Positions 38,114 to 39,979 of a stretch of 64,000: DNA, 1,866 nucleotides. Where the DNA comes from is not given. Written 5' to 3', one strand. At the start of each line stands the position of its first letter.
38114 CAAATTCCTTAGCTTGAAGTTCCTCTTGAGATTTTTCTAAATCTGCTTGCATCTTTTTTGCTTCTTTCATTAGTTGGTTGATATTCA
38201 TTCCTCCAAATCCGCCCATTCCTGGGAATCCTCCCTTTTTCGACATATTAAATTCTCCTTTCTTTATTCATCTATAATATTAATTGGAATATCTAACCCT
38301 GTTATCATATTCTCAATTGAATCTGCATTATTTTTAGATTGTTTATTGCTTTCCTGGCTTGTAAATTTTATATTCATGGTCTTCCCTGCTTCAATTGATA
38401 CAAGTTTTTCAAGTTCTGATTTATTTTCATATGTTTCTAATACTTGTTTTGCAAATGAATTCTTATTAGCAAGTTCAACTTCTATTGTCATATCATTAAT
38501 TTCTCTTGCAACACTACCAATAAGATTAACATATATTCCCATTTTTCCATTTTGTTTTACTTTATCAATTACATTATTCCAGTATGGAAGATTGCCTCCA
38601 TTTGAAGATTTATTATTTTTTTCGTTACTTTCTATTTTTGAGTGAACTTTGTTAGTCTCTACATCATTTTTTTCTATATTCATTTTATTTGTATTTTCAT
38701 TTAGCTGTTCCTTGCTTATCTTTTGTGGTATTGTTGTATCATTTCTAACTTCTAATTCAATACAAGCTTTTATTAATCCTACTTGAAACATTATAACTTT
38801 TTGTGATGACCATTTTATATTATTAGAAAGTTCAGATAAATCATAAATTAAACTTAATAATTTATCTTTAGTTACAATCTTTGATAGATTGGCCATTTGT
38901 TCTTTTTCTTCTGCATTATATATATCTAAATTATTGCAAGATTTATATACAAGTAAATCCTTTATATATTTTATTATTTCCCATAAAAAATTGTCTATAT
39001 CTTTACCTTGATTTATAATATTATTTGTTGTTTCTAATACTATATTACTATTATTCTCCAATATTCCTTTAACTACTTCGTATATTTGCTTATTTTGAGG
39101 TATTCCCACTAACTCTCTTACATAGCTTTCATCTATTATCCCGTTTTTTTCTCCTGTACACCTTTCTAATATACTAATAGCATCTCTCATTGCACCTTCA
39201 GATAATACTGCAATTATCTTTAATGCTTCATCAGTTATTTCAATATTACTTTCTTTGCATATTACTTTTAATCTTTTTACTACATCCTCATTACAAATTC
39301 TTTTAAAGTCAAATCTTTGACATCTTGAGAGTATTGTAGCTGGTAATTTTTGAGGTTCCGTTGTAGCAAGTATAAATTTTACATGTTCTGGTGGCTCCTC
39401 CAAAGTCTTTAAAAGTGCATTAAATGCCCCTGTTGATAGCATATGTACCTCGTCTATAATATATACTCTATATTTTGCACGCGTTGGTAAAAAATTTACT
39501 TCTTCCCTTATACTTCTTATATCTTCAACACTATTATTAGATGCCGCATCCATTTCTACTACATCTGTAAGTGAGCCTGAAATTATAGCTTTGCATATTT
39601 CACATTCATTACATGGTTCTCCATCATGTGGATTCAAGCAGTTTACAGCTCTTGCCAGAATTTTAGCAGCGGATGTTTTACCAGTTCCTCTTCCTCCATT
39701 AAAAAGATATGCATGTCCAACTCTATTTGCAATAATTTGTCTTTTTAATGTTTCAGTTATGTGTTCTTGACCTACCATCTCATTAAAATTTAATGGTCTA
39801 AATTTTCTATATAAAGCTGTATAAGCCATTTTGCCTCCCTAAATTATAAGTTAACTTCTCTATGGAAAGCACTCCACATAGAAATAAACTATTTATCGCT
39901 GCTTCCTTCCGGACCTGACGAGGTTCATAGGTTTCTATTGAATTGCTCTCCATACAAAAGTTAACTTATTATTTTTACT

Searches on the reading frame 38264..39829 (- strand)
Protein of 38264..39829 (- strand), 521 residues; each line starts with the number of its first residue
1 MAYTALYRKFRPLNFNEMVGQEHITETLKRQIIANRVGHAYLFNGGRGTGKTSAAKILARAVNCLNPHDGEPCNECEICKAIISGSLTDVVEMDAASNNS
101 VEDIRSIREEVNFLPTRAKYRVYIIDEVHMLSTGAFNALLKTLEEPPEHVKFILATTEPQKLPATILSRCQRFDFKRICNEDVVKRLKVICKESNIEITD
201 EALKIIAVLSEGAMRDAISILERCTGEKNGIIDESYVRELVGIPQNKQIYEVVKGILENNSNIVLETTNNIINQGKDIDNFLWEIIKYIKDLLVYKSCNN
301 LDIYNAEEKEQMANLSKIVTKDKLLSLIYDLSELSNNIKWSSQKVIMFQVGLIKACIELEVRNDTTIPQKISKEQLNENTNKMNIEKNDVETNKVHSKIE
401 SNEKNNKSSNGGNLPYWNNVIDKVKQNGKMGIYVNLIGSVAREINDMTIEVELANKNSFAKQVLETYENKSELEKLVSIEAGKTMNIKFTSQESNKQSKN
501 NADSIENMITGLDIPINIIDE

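Call 12: find_related_loci(query=window:38264-39829:-, collection=genome_contigs, flank=10000)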
Query window:38264-39829:- (521 aa) in genome_contigs; peptide patterns used: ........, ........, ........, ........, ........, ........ (x = any residue, [..] = any of these).
600 stretches matched a pattern (row limit reached: there are more); 600 encode a relative of the query (tblastn E <= 1e-3); the best 80 are kept; 80 distinct loci.
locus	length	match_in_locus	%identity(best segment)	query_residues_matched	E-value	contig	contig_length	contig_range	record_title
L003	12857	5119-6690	62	1-521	0e+0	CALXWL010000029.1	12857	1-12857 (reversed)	MAG: uncultured Clostridia bacterium isolate BRZ_ET__bin110 genome assembly, contig: BRZ_ET__NODE_6505_length_12857_cov_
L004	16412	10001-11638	58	1-520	0e+0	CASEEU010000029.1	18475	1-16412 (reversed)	uncultured Eubacteriales bacterium isolate SI.O4.metabat-bins.135 genome assembly, contig: SI.O4.metabat-bins.135.fa_k14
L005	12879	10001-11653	57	1-520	0e+0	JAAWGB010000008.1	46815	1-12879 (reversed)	MAG: Clostridia bacterium isolate ABMPRH_46_2 SL341418_scaffold_1175, whole genome shotgun sequence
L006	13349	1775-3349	58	1-520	0e+0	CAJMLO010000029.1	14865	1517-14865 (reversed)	TPA_asm: uncultured bacterium isolate ERR1430524-bin.35 genome assembly, contig: NODE_2291_length_14865_cov_11.167184, w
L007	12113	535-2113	59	1-521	2e-177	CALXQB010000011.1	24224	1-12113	MAG: uncultured Clostridia bacterium isolate BRZ_GA__bin106 genome assembly, contig: BRZ_GA__NODE_3037_length_24224_cov_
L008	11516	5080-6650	73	1-520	3e-162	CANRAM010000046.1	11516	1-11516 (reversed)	MAG: uncultured Clostridia bacterium isolate Lapin-016__bin82 genome assembly, contig: Lapin-016__NODE_5108_length_11516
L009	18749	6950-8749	66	1-520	2e-159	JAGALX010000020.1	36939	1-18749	MAG: Clostridia bacterium isolate RGIG8562 Water_deer_Cecum-3__c199081, whole genome shotgun sequence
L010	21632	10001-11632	46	1-521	2e-144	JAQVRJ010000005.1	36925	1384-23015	MAG: Clostridia bacterium isolate STF1_248 NODE_2289_length_36925_cov_19.127942_Sandtown_F1, whole genome shotgun sequen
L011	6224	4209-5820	50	1-519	3e-154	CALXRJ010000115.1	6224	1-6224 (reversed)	MAG: uncultured Clostridia bacterium isolate E0_DP__bin18 genome assembly, contig: E0_DP__k127_1283029, whole genome sho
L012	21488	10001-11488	41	3-488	2e-113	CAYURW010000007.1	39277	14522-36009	MAG TPA_asm: uncultured Clostridiaceae bacterium isolate SRP192927_co1_996 genome assembly, contig: NODE_1549_length_392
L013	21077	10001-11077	47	1-354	8e-111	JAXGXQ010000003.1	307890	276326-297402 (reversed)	MAG: Clostridia bacterium isolate AnMBR.bin494 bin494_3, whole genome shotgun sequence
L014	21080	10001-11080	48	1-356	1e-110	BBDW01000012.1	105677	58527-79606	[Ruminococcus] faecis JCM 15917 DNA, contig: JCM15917.contig00012, whole genome shotgun sequence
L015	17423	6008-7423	42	3-441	1e-110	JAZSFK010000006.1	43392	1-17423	MAG: Candidatus Fimenecus sp. isolate T1900044582_TS20190048.MAGScoT_cleanbin_000039 SGB_575_k141_1775488, whole genome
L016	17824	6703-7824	48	3-376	4e-110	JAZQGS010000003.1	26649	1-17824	MAG: Acutalibacteraceae bacterium isolate T1900044629_TS20190095.MAGScoT_cleanbin_000093 SGB_1006_k141_2652797, whole ge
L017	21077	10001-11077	50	1-356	2e-110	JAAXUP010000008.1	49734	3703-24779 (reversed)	MAG: Eubacteriaceae bacterium isolate W4_Combined_metabat2_052 W4_Combined_metabat2_052_NODE_118, whole genome shotgun s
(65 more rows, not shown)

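Call 83: search_protein_families(library=pfam, proteins=[L008:173-841:+, L008:871-1620:+, L008:2168-2596:-, L008:2717-3046:+, L008:3067-3417:+, L005:5245-5625:-, L005:5690-6496:-, L005:6937-7998:-], max_evalue=0.001)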
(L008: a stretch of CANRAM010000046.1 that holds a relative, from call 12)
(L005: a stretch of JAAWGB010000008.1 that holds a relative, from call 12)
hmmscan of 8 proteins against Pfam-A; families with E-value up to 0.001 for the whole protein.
L008:173-841:+ (222 aa): 0 families

L008:871-1620:+ (249 aa): 0 families

L008:2168-2596:- (142 aa): 1 family
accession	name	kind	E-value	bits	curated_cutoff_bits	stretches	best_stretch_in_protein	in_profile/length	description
PF15714.11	SpoVT_C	-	0.00054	20.5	27.5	1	23-117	17-105/128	Stage V sporulation protein T C-terminal, transcription factor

L008:2717-3046:+ (109 aa): 1 family
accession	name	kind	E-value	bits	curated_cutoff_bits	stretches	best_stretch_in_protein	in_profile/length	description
PF22949.1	HRI2_3H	-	0.00068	19.9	27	0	74-108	42-76/80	Heme-regulated eIF-2-alpha kinase, helical domain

L008:3067-3417:+ (116 aa): 0 families

L005:5245-5625:- (126 aa): 2 families
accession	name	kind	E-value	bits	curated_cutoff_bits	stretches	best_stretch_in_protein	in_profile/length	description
PF00903.31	Glyoxalase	-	3.3e-12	47.3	20.6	1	7-122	5-119/121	Glyoxalase/Bleomycin resistance protein/Dioxygenase superfamily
PF12681.13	Glyoxalase_2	-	1.5e-05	25.3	30.1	1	9-125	6-114/118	Glyoxalase-like domain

L005:5690-6496:- (268 aa): 3 families
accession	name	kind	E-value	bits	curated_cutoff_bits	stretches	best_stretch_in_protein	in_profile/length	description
PF12833.13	HTH_18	-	3.8e-19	69.2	33.6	1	188-262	2-76/80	Helix-turn-helix domain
PF00165.29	HTH_AraC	-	1.7e-16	60.4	26.6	2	230-263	8-40/42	Bacterial regulatory helix-turn-helix proteins, AraC family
PF20240.3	DUF6597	-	4.9e-14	52.7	27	1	36-126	7-103/103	Domain of unknown function (DUF6597)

L005:6937-7998:- (353 aa): 2 families
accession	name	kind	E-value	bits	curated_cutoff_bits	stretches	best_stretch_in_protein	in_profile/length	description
PF02275.23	CBAH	-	1.4e-19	71.3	20.4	1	93-287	1-189/316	Linear amide C-N hydrolases, choloylglycine hydrolase family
PF03417.21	AAT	-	2.4e-10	40.9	23.2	1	100-312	3-184/225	Acyl-coenzyme A:6-aminopenicillanic acid acyl-transferase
